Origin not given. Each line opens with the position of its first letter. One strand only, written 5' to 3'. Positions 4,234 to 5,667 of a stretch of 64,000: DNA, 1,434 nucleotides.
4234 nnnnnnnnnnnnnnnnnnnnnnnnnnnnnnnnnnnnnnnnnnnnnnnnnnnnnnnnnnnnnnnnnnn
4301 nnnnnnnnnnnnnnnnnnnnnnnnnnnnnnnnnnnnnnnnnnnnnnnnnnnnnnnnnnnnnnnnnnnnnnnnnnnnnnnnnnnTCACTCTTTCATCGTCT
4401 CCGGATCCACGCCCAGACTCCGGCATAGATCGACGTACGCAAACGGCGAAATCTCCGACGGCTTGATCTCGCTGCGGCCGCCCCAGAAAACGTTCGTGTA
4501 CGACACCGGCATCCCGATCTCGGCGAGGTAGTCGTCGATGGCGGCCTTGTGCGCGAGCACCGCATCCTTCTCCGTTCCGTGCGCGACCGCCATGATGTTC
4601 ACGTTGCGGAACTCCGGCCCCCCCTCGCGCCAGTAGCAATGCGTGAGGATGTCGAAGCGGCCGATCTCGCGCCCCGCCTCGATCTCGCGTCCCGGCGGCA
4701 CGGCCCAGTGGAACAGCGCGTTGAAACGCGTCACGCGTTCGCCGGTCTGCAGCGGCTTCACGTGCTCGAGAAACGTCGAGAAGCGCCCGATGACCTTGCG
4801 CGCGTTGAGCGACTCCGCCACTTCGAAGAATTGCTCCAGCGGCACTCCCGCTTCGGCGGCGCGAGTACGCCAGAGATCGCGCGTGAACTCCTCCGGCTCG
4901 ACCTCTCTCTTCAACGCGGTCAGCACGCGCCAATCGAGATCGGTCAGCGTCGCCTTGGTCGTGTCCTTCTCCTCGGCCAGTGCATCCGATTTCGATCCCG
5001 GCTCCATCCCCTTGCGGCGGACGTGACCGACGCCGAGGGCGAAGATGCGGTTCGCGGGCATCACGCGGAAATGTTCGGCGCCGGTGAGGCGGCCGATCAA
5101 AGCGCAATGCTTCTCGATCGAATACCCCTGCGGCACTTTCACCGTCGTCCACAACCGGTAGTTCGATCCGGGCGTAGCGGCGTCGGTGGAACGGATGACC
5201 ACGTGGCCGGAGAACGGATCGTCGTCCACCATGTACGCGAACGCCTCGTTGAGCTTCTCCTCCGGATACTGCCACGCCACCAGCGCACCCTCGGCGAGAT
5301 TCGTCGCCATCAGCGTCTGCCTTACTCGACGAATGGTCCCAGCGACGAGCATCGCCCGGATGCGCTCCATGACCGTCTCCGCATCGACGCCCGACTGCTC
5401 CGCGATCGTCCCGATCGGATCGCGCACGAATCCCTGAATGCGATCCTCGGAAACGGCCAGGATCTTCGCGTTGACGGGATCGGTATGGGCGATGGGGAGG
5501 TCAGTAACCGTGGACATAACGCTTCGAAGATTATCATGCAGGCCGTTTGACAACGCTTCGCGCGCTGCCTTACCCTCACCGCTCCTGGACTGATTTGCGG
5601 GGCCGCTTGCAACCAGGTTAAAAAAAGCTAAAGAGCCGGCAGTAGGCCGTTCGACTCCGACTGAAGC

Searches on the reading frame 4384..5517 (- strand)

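Call 7: search_protein_families(library=pfam, proteins=[window:4384-5517:-])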
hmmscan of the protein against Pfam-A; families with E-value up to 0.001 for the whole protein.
window:4384-5517:- (377 aa): 2 families
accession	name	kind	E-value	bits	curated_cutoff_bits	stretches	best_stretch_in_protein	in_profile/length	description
PF17805.7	AsnC_trans_reg2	-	4e-19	69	27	2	76-159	6-85/86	AsnC-like ligand binding domain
PF22451.2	NirdL-like_HTH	-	0.00023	21.1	27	0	37-63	21-47/47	Siroheme decarboxylase NirDL-like HTH domain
